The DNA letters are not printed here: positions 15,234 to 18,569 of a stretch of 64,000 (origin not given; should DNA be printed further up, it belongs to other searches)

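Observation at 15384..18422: PilB/GspE secretion ATPase with two complete ATPase units fused in one 1012-aa ORF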

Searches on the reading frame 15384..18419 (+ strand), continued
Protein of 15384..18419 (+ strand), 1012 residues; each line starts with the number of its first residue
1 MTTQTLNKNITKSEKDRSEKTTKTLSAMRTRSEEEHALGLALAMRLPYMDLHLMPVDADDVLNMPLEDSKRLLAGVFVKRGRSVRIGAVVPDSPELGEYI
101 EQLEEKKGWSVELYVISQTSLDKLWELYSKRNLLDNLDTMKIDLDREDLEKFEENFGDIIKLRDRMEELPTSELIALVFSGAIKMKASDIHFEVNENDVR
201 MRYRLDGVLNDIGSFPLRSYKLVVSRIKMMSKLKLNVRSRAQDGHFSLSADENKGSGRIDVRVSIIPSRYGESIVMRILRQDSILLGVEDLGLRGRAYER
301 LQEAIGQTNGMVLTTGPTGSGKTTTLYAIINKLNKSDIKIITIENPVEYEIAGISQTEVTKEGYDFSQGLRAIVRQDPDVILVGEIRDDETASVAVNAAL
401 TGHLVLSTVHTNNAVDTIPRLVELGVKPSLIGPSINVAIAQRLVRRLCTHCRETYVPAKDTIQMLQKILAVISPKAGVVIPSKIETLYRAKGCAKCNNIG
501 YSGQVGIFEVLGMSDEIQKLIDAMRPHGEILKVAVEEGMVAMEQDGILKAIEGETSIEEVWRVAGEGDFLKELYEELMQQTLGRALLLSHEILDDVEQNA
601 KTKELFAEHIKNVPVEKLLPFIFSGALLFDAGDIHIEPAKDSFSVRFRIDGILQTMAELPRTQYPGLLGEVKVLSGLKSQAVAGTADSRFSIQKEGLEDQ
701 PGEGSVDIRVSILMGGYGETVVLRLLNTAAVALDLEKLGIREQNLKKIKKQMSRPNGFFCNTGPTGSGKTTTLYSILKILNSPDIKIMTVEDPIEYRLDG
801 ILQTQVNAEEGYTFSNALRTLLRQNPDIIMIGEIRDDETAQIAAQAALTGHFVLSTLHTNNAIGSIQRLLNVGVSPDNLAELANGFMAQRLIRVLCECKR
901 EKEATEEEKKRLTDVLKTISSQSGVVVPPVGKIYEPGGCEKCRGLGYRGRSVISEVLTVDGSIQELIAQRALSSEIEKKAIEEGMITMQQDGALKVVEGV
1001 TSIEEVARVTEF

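Call 57: search_protein_families(library=pfam, proteins=[L010:6380-7522:+, L010:7935-9641:+, L010:9784-10761:-, L010:11236-12246:+, L010:12579-13163:+, L010:5609-6061:-, L010:2142-4946:-, L008:4863-5999:+, L008:9533-10534:+], max_evalue=0.001)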
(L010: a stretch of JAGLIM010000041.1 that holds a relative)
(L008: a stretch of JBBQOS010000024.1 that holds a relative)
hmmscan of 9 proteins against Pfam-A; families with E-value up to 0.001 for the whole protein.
L010:6380-7522:+ (381 aa): 1 family
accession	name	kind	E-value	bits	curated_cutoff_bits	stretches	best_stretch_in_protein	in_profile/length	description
PF01368.27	DHH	-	3.4e-09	37.5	28.1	1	19-211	2-125/125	DHH family, N-terminal domain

L010:7935-9641:+ (569 aa): 7 families
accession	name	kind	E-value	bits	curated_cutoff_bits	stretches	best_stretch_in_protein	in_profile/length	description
PF00437.27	T2SSE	-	1.2e-119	399.8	24.9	1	175-560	11-370/370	Type II/IV secretion system protein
PF05157.20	MshEN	-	6.3e-05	23.3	23.1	1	46-129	2-83/90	MshEN domain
PF13401.12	AAA_22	-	7.2e-05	23.5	27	1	306-343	5-44/130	AAA domain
PF20720.3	nSTAND3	-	0.0001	22.5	27.2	0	301-344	12-55/155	Novel STAND NTPase 3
PF25199.1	nSTAND_NTPase5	-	0.00027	21.2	34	1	304-349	39-85/145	Novel STAND NTPase 5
PF13191.12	AAA_16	-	0.00064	20.7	32.6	0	305-346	22-63/167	AAA ATPase domain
PF13173.12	AAA_14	-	0.00094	19.6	27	0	308-349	4-46/129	AAA domain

L010:9784-10761:- (325 aa): 18 families
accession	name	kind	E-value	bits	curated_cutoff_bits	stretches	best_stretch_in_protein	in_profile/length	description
PF13414.12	TPR_11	-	1.8e-17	63.2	26.8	2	277-310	9-42/42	TPR repeat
PF07719.23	TPR_2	-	2.7e-15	55.6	27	2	263-295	2-34/34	Tetratricopeptide repeat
PF14559.12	TPR_19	-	2.5e-13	50.6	25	1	276-312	5-41/68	Tetratricopeptide repeat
PF13428.12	TPR_14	-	2.9e-13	49.5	23.5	0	263-304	2-43/44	Tetratricopeptide repeat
PF13432.12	TPR_16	-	3.5e-13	50.2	32.7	1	80-139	3-62/65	Tetratricopeptide repeat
PF00515.34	TPR_1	-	3.5e-13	49.2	27.8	2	263-295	2-34/34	Tetratricopeptide repeat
PF13181.12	TPR_8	-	2.2e-12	46.5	25.7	1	109-139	2-32/34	Tetratricopeptide repeat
PF23914.1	TPR_CcmH_CycH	-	4.6e-12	46.5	42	1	99-187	41-133/158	Cytochrome c-type biogenesis protein H TPR domain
PF25063.1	ARM_TT21_C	-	2.8e-08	34.3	35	1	71-161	92-184/209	Tetratricopeptide repeat protein 21 C-terminal ARM domain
PF12569.14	NatA_aux_su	-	3.8e-08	33.2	33.3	1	86-173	204-291/515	N-terminal acetyltransferase A, auxiliary subunit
PF13424.12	TPR_12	-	2.3e-07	31.3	30.1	0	264-295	5-41/77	Tetratricopeptide repeat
PF12895.13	ANAPC3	-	9.4e-07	29.5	27.2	0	122-183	3-64/82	Anaphase-promoting complex, cyclosome, subunit 3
PF09976.15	TPR_21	-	1.8e-06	28.2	25.5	1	72-147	111-188/193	Tetratricopeptide repeat-like domain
PF13431.12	TPR_17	-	9.7e-06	25.9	24.4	1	285-313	2-30/34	Tetratricopeptide repeat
PF25068.1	ARM_TT21_4th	-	1.3e-05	25.9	30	0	115-174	6-65/153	Tetratricopeptide repeat protein 21 forth ARM domain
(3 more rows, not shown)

L010:11236-12246:+ (337 aa): 7 families
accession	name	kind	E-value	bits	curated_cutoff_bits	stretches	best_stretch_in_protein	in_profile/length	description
PF05496.18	RuvB_N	-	4.2e-75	251.3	27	1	19-177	1-159/159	Holliday junction DNA helicase RuvB P-loop domain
PF17864.7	AAA_lid_4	-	1e-27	96.1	27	1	180-253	1-74/74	RuvB AAA lid domain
PF05491.19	RuvB_C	-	6.1e-27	93.8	24.7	1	254-324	1-71/72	RuvB C-terminal winged helix domain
PF00004.35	AAA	-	2.2e-18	67.4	21.2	1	54-176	1-128/131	ATPase family associated with various cellular activities (AAA)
PF07728.20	AAA_5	-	1.7e-06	28.5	22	1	54-171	2-139/139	AAA domain (dynein-related subfamily)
PF06068.19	TIP49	-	7.8e-05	22.4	23.8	1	24-82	23-81/347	TIP49 P-loop domain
PF00931.28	NB-ARC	-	0.00045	20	23.5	0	42-74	10-41/248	NB-ARC domain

L010:12579-13163:+ (195 aa): 2 families
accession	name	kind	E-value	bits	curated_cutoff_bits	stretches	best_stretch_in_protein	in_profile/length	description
PF03703.20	bPH_2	-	5.3e-08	33.4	22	1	103-175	8-78/78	Bacterial PH domain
PF14470.12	bPH_3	-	0.0004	21.2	23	1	97-137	21-61/95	Bacterial PH domain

L010:5609-6061:- (150 aa): 1 family
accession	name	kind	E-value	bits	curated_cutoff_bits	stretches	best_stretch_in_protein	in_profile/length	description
PF02367.23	TsaE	-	4.5e-35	120.8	26.6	1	9-146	3-126/128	Threonylcarbamoyl adenosine biosynthesis protein TsaE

L010:2142-4946:- (934 aa): 5 families
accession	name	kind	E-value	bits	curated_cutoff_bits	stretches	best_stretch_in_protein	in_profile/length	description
PF00476.26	DNA_pol_A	-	2.6e-147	491.2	34.3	1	539-928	3-381/381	DNA polymerase family A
PF02739.22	5_3_exonuc_N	-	3e-53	180.3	34.3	1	6-177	1-163/164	5'-3' exonuclease, N-terminal resolvase-like domain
PF01367.25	5_3_exonuc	-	9.9e-30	103.3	40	1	180-278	2-95/97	5'-3' exonuclease, C-terminal SAM fold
PF22619.2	DNA_polI_exo1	-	5e-09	36.5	27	1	397-452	36-89/140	DNA polymerase I, ribonuclease H-like domain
PF01612.26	DNA_pol_A_exo1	-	7e-07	29.7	23.6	1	325-471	2-130/173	3'-5' exonuclease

L008:4863-5999:+ (379 aa): 1 family
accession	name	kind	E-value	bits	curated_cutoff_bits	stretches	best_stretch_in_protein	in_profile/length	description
PF01368.27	DHH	-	1.4e-08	35.5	28.1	1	18-213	1-125/125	DHH family, N-terminal domain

L008:9533-10534:+ (334 aa): 11 families
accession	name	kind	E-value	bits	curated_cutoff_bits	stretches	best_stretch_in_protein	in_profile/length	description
PF05496.18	RuvB_N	-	5.4e-78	260.7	27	1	24-182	1-159/159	Holliday junction DNA helicase RuvB P-loop domain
PF05491.19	RuvB_C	-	2.1e-25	88.9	24.7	1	259-329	1-71/72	RuvB C-terminal winged helix domain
PF17864.7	AAA_lid_4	-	4.8e-25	87.5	27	1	185-258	1-74/74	RuvB AAA lid domain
PF00004.35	AAA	-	7.3e-18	65.7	21.2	1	59-181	1-128/131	ATPase family associated with various cellular activities (AAA)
PF07728.20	AAA_5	-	8.7e-10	39.2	22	1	100-176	59-139/139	AAA domain (dynein-related subfamily)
PF13173.12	AAA_14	-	7e-05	23.3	27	1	59-140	5-95/129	AAA domain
PF00493.29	MCM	-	0.00019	21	23.3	0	13-138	7-152/224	MCM P-loop domain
PF13191.12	AAA_16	-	0.00038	21.4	32.6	0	34-81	4-49/167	AAA ATPase domain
PF00931.28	NB-ARC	-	0.00041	20.1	23.5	0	53-79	15-41/248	NB-ARC domain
PF06068.19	TIP49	-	0.00057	19.6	23.8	0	30-87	24-81/347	TIP49 P-loop domain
PF01078.27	Mg_chelatase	-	0.00063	19.6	20.3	0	30-76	3-42/207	Magnesium chelatase, subunit ChlI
